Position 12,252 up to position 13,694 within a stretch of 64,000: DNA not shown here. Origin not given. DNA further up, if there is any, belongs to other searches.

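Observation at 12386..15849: Orphan SagB/ThcOx-type dehydrogenase coupled to a POT peptide transporter and a LysR regulator, with no YcaO: candidate non-canonical peptide-modification system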

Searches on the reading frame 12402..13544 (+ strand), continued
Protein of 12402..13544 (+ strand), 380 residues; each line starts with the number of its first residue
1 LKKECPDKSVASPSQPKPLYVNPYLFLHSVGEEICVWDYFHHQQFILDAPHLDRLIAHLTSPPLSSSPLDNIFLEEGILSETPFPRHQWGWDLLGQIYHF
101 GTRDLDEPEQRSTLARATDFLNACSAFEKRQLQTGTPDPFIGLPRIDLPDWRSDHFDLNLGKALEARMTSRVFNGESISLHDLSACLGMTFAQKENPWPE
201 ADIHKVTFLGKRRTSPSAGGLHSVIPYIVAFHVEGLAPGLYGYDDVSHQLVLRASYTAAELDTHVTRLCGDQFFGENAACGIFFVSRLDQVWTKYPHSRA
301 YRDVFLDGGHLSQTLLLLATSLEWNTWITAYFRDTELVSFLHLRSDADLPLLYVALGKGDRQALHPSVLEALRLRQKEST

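Call 19: find_related_loci(query=A2, collection=genome_contigs, flank=8000)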
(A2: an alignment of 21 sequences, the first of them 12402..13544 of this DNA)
Query A2 (380 aa) in genome_contigs; peptide patterns used: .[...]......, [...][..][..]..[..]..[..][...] (x = any residue, [..] = any of these).
309 stretches matched a pattern; 281 encode a relative of the query (tblastn E <= 1e-3); the best 80 are kept; 80 distinct loci.
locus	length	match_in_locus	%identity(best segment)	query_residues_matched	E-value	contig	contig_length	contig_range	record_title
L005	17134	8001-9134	87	1-378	0e+0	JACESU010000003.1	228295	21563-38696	MAG: Alphaproteobacteria bacterium isolate MCMED-G24 Alphaproteobacteria-MCMED-G24-C3, whole genome shotgun sequence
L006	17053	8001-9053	38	19-373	1e-76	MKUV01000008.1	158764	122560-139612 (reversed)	MAG: Caedibacter sp. 37-49 SCNpilot_expt_500_p_scaffold_129, whole genome shotgun sequence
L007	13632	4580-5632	37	19-373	1e-72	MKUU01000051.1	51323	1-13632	MAG: Caedibacter sp. 38-128 SCNpilot_expt_500_p_scaffold_686, whole genome shotgun sequence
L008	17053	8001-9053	36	19-373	8e-71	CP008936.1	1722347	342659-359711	Candidatus Caedibacter acanthamoebae, complete genome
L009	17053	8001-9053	37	19-373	1e-67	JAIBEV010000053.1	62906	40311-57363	MAG: Candidatus Paracaedibacteraceae bacterium isolate BC_maxbin.023 BC_k141_2382, whole genome shotgun sequence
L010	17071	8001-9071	36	15-374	3e-67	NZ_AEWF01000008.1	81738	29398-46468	Candidatus Odyssella thessalonicensis L13 HMO_scaffold00011, whole genome shotgun sequence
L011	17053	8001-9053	35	19-372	8e-67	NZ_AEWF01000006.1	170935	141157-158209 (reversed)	Candidatus Odyssella thessalonicensis L13 HMO_scaffold00002, whole genome shotgun sequence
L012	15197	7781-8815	36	19-373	9e-66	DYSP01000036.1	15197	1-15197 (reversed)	MAG TPA_asm: Candidatus Odyssella sp. isolate SulCav_PC08_3_38_13 SulCav_PC08-3_3080_length_15197_cov_8.573570, whole ge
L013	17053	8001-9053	36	19-373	2e-65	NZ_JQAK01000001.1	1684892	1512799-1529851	Candidatus Paracaedibacter symbiosus strain PRA9 Scaffold_1, whole genome shotgun sequence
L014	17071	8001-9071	37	15-374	5e-65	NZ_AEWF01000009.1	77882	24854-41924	Candidatus Odyssella thessalonicensis L13 HMO_scaffold00004, whole genome shotgun sequence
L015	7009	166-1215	37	17-369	6e-65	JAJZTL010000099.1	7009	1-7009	MAG: Proteobacteria bacterium isolate SKS3.bin72 NODE_18323_length_7009_cov_1.884627, whole genome shotgun sequence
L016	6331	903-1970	35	20-379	5e-64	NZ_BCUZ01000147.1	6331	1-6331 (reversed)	Neobacillus fumarioli NBRC 102428, whole genome shotgun sequence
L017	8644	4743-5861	35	5-379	2e-62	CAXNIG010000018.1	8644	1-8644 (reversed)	MAG: Pseudomonadota bacterium isolate TE-11nov19-300 genome assembly, contig: TE-11nov19-C15764, whole genome shotgun se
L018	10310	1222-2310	36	1-372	3e-62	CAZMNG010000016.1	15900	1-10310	MAG TPA_asm: uncultured Chthoniobacterales bacterium isolate binchicken_co3_546 genome assembly, contig: NODE_11915_leng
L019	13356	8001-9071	34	13-373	2e-60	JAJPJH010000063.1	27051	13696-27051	MAG: Gammaproteobacteria bacterium isolate Centralia_MAG_445 k107_34418049, whole genome shotgun sequence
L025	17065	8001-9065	36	14-373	6e-59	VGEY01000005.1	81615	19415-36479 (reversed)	MAG: Alphaproteobacteria bacterium isolate K_Offshore_surface_mx_080 K_Offshore_surface_mx_080_Ga0194130_10000417, whole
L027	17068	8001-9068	32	14-376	7e-59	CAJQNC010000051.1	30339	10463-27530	MAG: uncultured Alphaproteobacteria bacterium isolate 10_20180412_Bin_Bin_185_1 genome assembly, contig: c_000016050371,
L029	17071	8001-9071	35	19-377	3e-58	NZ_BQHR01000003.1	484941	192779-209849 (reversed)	Pseudomonas paraglycinae strain BML-PP023 sequence03, whole genome shotgun sequence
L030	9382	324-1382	32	16-368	6e-58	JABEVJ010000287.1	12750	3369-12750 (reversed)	MAG: Legionellales bacterium isolate MAG 29 k99_2099214, whole genome shotgun sequence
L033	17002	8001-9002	36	21-359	4e-57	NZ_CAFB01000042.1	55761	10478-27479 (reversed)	Candidatus Glomeribacter gigasporarum BEG34, whole genome shotgun sequence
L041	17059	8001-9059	34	21-375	2e-51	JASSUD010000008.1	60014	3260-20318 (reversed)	MAG: Mycoavidus cysteinexigens isolate BRE-AD058 NODE_10_length_60014_cov_9.572074, whole genome shotgun sequence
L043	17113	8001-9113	32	1-372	2e-51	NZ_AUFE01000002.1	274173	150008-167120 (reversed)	Cupriavidus sp. amp6 K309DRAFT_scaffold00002.2_C, whole genome shotgun sequence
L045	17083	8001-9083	32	3-373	6e-51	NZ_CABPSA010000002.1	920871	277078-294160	Pandoraea commovens strain LMG 31010, whole genome shotgun sequence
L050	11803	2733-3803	35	19-372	4e-50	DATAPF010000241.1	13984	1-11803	MAG TPA_asm: Kofleriaceae bacterium isolate SMAG_U5434 k141_640275, whole genome shotgun sequence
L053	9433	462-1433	33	26-354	2e-49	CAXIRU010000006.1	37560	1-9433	MAG: Acidovorax facilis isolate cycles.exp.s106 genome assembly, contig: k99_9776, whole genome shotgun sequence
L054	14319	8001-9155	32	4-373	1e-49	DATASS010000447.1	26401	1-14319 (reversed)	MAG TPA_asm: Kofleriaceae bacterium isolate SMAG_U5526 k141_3092986, whole genome shotgun sequence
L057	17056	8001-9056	30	17-372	1e-48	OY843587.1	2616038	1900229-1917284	MAG: Gammaproteobacteria bacterium isolate fb9057c4-80fa-4262-a4f8-0050f6e89feb genome assembly, chromosome: 1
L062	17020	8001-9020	31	21-369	6e-48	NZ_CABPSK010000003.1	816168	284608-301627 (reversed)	Pandoraea pneumonica strain LMG 31114, whole genome shotgun sequence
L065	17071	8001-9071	30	14-373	6e-48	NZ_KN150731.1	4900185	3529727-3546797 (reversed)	Yersinia frederiksenii ATCC 33641 scaffold1, whole genome shotgun sequence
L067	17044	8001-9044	31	21-378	1e-47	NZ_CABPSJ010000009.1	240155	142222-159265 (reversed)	Pandoraea communis strain LMG 31110, whole genome shotgun sequence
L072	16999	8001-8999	32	22-357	7e-47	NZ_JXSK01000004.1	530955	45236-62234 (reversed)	Photorhabdus luminescens subsp. luminescens strain DSM 3368 Contig004, whole genome shotgun sequence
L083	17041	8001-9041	32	36-373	2e-43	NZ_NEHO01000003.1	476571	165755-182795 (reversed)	Pseudomonas sp. R37(2017) R37_3, whole genome shotgun sequence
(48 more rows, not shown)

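Call 36: search_protein_families(library=pfam, proteins=[L029:9071-10027:+, L029:10020-11237:+, L029:11493-13334:+, L083:9079-10896:+, L057:9071-9778:+, L057:9768-10697:+, L057:10694-11710:+, L030:1410-2735:+, L017:6540-7646:+, L043:11327-11812:+], max_evalue=0.01)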
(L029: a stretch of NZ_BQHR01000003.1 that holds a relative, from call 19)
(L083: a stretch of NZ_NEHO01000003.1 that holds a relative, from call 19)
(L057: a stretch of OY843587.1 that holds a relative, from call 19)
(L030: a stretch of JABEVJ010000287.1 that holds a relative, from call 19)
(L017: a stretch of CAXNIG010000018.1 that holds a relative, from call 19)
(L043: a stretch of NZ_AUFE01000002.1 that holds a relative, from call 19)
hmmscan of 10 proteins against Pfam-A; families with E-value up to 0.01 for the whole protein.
L029:9071-10027:+ (318 aa): 1 family
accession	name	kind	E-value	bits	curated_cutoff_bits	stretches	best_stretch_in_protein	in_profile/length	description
PF11583.14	AurF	-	1.1e-21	77.7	29.6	1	32-264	30-252/282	P-aminobenzoate N-oxygenase AurF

L029:10020-11237:+ (405 aa): 4 families
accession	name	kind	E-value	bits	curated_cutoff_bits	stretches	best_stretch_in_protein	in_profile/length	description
PF07690.21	MFS_1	-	6.1e-42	144.2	33.4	1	23-356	4-343/347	Major Facilitator Superfamily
PF00083.30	Sugar_tr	-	2.4e-08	33.7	22.3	1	51-192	47-194/452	Sugar (and other) transporter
PF06609.19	TRI12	-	9.4e-07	28.1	23.2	1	53-223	81-248/599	Fungal trichothecene efflux pump (TRI12)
PF17112.10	Tom6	-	0.0099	15.8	18.8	0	43-67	9-34/45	Mitochondrial import receptor subunit Tom6, fungal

L029:11493-13334:+ (613 aa): 2 families
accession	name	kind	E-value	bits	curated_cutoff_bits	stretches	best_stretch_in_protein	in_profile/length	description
PF00920.27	ILVD_EDD_N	-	2.8e-131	437.8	27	1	34-357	1-315/316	Dihydroxy-acid/6-phosphogluconate dehydratase N-terminal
PF24877.1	ILV_EDD_C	-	1.2e-73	247.1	27.7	1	406-603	2-191/191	Dihydroxy-acid/6-phosphogluconate dehydratase C-terminal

L083:9079-10896:+ (605 aa): 23 families
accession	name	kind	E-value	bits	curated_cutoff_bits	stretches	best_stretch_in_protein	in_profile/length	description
PF13847.12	Methyltransf_31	-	4.6e-15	56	27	1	362-466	3-110/145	Methyltransferase domain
PF13649.12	Methyltransf_25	-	2e-14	54.5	27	1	366-461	1-97/97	Methyltransferase domain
PF08242.18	Methyltransf_12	-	5.5e-13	49.9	30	1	368-462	2-97/98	Methyltransferase domain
PF08241.18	Methyltransf_11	-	7e-11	43.1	21.2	1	369-462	3-92/95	Methyltransferase domain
PF13181.12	TPR_8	-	8.1e-09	35.4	25.7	1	47-77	2-32/34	Tetratricopeptide repeat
PF07719.23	TPR_2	-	1e-08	35.1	27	1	17-45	6-34/34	Tetratricopeptide repeat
PF02390.23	Methyltransf_4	-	5.2e-08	33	24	1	370-421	9-60/173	Putative methyltransferase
PF13489.12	Methyltransf_23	-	9.8e-08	32.3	27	1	349-465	8-116/164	Methyltransferase domain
PF00515.34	TPR_1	-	1e-07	31.9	27.8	1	46-73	1-28/34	Tetratricopeptide repeat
PF13424.12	TPR_12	-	1.5e-07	32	30.1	1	48-113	5-74/77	Tetratricopeptide repeat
PF13176.12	TPR_7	-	7e-07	29.3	27.9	0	48-72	1-25/36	Tetratricopeptide repeat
PF13431.12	TPR_17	-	2.6e-06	27.7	24.4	1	34-67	1-34/34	Tetratricopeptide repeat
PF13428.12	TPR_14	-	6.2e-06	26.8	23.5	0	16-54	5-43/44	Tetratricopeptide repeat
PF25064.1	ARM_TT21_5th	-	1.1e-05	26.1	27.8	1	18-112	7-100/117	TT21 fifth ARM repeats domain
PF13432.12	TPR_16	-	1.4e-05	25.9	32.7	1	17-76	2-61/65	Tetratricopeptide repeat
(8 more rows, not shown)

L057:9071-9778:+ (235 aa): 1 family
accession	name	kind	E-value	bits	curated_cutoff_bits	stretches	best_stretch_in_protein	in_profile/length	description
PF02592.20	Vut_1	-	5.6e-25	88.9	27.2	1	47-200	2-146/152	Putative vitamin uptake transporter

L057:9768-10697:+ (309 aa): 6 families
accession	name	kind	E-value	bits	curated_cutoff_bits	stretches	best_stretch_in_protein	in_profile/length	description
PF00561.26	Abhydrolase_1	-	1.4e-25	90.8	25.8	1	36-278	1-240/245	alpha/beta hydrolase fold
PF12146.15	Hydrolase_4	-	5.1e-12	46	27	1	64-279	33-235/239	Serine aminopeptidase, S33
PF12697.13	Abhydrolase_6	-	2.3e-10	41.9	26.3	1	40-280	3-208/217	Alpha/beta hydrolase family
PF03096.20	Ndr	-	5.4e-05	22.5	23.3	1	82-141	78-137/283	Ndr family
PF02230.22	Abhydrolase_2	-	0.00072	19.9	23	0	83-137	83-139/217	Phospholipase/Carboxylesterase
PF12695.13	Abhydrolase_5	-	0.005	17.1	27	0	96-165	50-119/164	Alpha/beta hydrolase family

L057:10694-11710:+ (338 aa): 3 families
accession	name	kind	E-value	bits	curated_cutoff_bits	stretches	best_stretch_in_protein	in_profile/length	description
PF08541.16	ACP_syn_III_C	-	1e-16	61.3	26.6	1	250-338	2-90/90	3-Oxoacyl-[acyl-carrier-protein (ACP)] synthase III C terminal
PF08545.16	ACP_syn_III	-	5.7e-14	52.2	24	1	110-191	1-80/80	3-Oxoacyl-[acyl-carrier-protein (ACP)] synthase III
PF00108.29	Thiolase_N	-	0.0013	18.6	26.4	1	50-137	20-106/260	Thiolase, N-terminal domain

L030:1410-2735:+ (441 aa): 0 families

L017:6540-7646:+ (368 aa): 0 families

L043:11327-11812:+ (161 aa): 7 families
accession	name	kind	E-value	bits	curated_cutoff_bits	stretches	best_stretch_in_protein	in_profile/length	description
PF00583.31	Acetyltransf_1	-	2.7e-17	63.5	20.7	1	61-150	28-116/116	Acetyltransferase (GNAT) family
PF13508.13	Acetyltransf_7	-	8.1e-11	42.6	27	1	80-151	15-83/84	Acetyltransferase (GNAT) domain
PF13302.13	Acetyltransf_3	-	4e-10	40.9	25.4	1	9-151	2-138/138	Acetyltransferase (GNAT) domain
PF08445.16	FR47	-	9.3e-08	32.4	22.1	1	90-155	18-82/86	FR47-like protein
PF13673.13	Acetyltransf_10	-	1.1e-07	32.3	23.6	1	88-155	47-112/128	Acetyltransferase (GNAT) domain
PF13420.13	Acetyltransf_4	-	0.00021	21.8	24.3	1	31-153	17-137/155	Acetyltransferase (GNAT) domain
PF14542.12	Acetyltransf_CG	-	0.0086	16.6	30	0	90-126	21-57/80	GCN5-related N-acetyl-transferase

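Call 42: search_solved_structures(query=A2, max_evalue=1, show_alignments=1)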
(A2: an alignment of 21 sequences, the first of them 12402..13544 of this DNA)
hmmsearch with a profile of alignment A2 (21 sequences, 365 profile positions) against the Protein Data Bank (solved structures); distinct sequences matched with E-value up to 1: 21.
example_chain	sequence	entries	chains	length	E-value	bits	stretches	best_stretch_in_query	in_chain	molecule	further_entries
3eo7_A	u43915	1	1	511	1.4e-44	155.6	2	175-340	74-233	Putative Nitroreductase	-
8pz5_A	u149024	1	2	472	3.6e-24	88.5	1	125-339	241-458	SagB-type dehydrogenase domain protein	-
5lq4_B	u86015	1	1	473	3.6e-24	88.5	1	125-339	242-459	CyaGox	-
5lq4_A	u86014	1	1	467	4.6e-24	88.1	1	125-336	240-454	CyaGox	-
3hoi_A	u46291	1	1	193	2.1e-12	49.7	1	135-314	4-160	FMN-dependent nitroreductase BF3017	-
7ly5_B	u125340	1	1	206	1.1e-10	44.1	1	151-334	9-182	BmdC, oxidase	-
8cqs_A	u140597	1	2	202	1.1e-10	44.1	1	135-334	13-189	Nitroreductase-like protein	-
7ly7_B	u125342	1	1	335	1.5e-10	43.6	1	146-334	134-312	BmdC, Oxidase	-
7ly4_A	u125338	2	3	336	1.6e-10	43.6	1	146-334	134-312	BmdC, Oxidase | BmdC, NRPS oxidase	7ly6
6gos_C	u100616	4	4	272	1.7e-10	43.5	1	201-341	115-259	Microcin B17-processing protein McbC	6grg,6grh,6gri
3hj9_A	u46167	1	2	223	1.2e-07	34.1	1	132-339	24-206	Oxidoreductase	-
4dn2_A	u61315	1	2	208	0.0011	21.1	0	292-335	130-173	Nitroreductase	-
4g8s_A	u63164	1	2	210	0.0083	18.2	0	293-336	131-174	Nitroreductase family protein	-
5j62_A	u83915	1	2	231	0.05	15.6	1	146-187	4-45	Putative reductase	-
3pxv_A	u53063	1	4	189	0.08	14.9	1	289-319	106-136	Nitroreductase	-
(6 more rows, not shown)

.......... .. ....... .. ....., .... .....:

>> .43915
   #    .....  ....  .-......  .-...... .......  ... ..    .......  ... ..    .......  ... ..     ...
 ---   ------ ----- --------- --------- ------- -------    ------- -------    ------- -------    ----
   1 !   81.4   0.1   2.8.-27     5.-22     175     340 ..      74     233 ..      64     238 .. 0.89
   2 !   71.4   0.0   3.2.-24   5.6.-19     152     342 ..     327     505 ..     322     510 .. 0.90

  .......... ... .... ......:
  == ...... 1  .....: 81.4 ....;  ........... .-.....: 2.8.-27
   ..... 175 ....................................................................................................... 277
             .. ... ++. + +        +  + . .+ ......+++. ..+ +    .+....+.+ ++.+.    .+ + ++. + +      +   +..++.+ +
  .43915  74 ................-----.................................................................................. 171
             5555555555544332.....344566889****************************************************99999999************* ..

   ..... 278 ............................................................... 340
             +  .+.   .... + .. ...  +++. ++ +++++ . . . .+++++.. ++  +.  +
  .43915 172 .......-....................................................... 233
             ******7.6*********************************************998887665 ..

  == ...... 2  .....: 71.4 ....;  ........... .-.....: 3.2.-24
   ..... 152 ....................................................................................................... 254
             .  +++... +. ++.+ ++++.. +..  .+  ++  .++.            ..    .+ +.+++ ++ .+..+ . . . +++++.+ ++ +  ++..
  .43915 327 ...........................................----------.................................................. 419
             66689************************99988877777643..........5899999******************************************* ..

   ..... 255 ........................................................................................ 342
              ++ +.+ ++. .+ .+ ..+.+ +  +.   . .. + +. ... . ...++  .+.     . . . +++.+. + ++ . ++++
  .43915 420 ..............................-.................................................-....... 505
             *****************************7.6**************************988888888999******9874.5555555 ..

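Call 46: predict_structure(alignment_id=A2)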
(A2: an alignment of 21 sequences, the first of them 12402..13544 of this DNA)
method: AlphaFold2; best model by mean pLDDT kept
length: 380 residues; sequences in the alignment: 21
mean_pLDDT: 78.2   pTM: 0.63
mean pLDDT of the five models: 78.2, 75.0, 75.0, 74.9, 73.1
residues with pLDDT >= 90: 127; 70-90: 150; 50-70: 59; < 50: 44
segments of 3 or more residues with pLDDT < 50: 1-13, 88-106, 131-135, 214-219
pLDDT, mean of each block of 10 residues (from residue 1): 41 66 84 83 85 89 82 90 63 38 48 71 62 56 92 80 84 94 93 67 65 47 85 97 91 95 91 88 86 58 76 91 93 87 86 93 86 88
secondary structure, 60 per line:
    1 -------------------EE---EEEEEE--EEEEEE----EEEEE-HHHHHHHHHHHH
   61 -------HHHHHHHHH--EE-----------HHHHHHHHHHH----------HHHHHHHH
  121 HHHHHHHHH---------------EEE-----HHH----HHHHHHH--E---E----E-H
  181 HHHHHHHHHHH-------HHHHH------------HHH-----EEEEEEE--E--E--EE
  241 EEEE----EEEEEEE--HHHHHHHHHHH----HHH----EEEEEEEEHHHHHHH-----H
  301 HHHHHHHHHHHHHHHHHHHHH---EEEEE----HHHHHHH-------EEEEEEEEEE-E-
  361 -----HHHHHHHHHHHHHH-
elements in order: E25-30 E33-38 E43-47 H49-60 H68-76 H92-102 H113-129 E145-147 H160-166 H180-191 H199-203 E224-230 E239-244 E249-255 H258-268 E280-287 H288-294 H300-321 E325-329 H334-340 E348-357 H366-379

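Call 55: fold_search(model_id=the predicted structure, library=pdb)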
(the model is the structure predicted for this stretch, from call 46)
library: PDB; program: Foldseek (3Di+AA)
matches with E <= 10: 437; with E <= 0.001: 145
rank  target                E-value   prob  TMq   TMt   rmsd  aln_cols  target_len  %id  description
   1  5lq4_B                3.7e-16  1.00  0.52  0.43  10.6       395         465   20  The Structure of ThcOx, the First Oxidase Protein from the Cyanobactin Pathways (released 2016-11-09)
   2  8pz5_A                9.9e-16  1.00  0.52  0.44  10.5       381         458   21  Structure of ThcOx, solved at wavelength 3.099 A (released 2023-10-25)
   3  5lq4_A                1.2e-15  1.00  0.52  0.44  10.8       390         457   20  The Structure of ThcOx, the First Oxidase Protein from the Cyanobactin Pathways (released 2016-11-09)
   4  7ly4_A                2.3e-14  1.00  0.42  0.49  19.2       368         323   16  Cryo-EM structure of the elongation module of the bacillamide NRPS, BmdB, in complex with the oxidase, BmdC (released 2022-02-02)
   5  7ly7_B                4.9e-14  1.00  0.42  0.48  19.7       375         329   16  Crystal structure of the elongation module of the bacillamide NRPS, BmdB, in complex with the oxidase BmdC (released 2022-02-02)
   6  3hoi                  1.6e-13  1.00  0.45  0.86   3.0       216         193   24  Crystal structure of FMN-dependent nitroreductase BF3017 from Bacteroides fragilis NCTC 9343 (YP_212631.1) from Bacteroi (released 2009-06-23)
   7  8cqs_B                6.2e-13  1.00  0.46  0.86   3.1       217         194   21  Flavin mononucleotide-dependent nitroreductase B.thetaiotaomicron (BT_0217) (released 2024-03-27)
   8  8cqs_A                7.9e-13  1.00  0.46  0.87   3.1       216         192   21  Flavin mononucleotide-dependent nitroreductase B.thetaiotaomicron (BT_0217) (released 2024-03-27)
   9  3eo7                  8.4e-13  1.00  0.46  0.37   5.4       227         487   22  Crystal structure of a putative nitroreductase (ava_2154) from anabaena variabilis atcc 29413 at 1.80 A resolution (released 2008-10-28)
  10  3hj9_A                4.0e-12  1.00  0.46  0.79   4.7       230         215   21  Crystal structure of a putative nitroreductase (reut_a1228) from ralstonia eutropha jmp134 at 2.00 A resolution (released 2009-06-16)
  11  3hj9_B                2.6e-11  1.00  0.46  0.80   2.4       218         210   21  Crystal structure of a putative nitroreductase (reut_a1228) from ralstonia eutropha jmp134 at 2.00 A resolution (released 2009-06-16)
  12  6grh_C                1.7e-10  1.00  0.43  0.60  18.8       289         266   17  E. coli Microcin synthetase McbBCD complex with truncated pro-MccB17 bound (released 2019-01-30)
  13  6gos_C                2.1e-10  1.00  0.42  0.58  19.1       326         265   15  E. coli Microcin synthetase McbBCD complex with pro-MccB17 bound (released 2019-01-30)
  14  7ly5_B                6.8e-09  1.00  0.40  0.78   8.4       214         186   18  Proteolyzed crystal structure of the bacillamide NRPS, BmdB, in complex with the oxidase BmdC (released 2022-02-02)
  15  3gbh_A                1.9e-07  1.00  0.32  0.56   9.6       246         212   11  CRYSTAL STRUCTURE OF A PUTATIVE NAD(P)H:FMN OXIDOREDUCTASE (SE1966) FROM STAPHYLOCOCCUS EPIDERMIDIS ATCC 12228 AT 2.00 (released 2009-03-03)
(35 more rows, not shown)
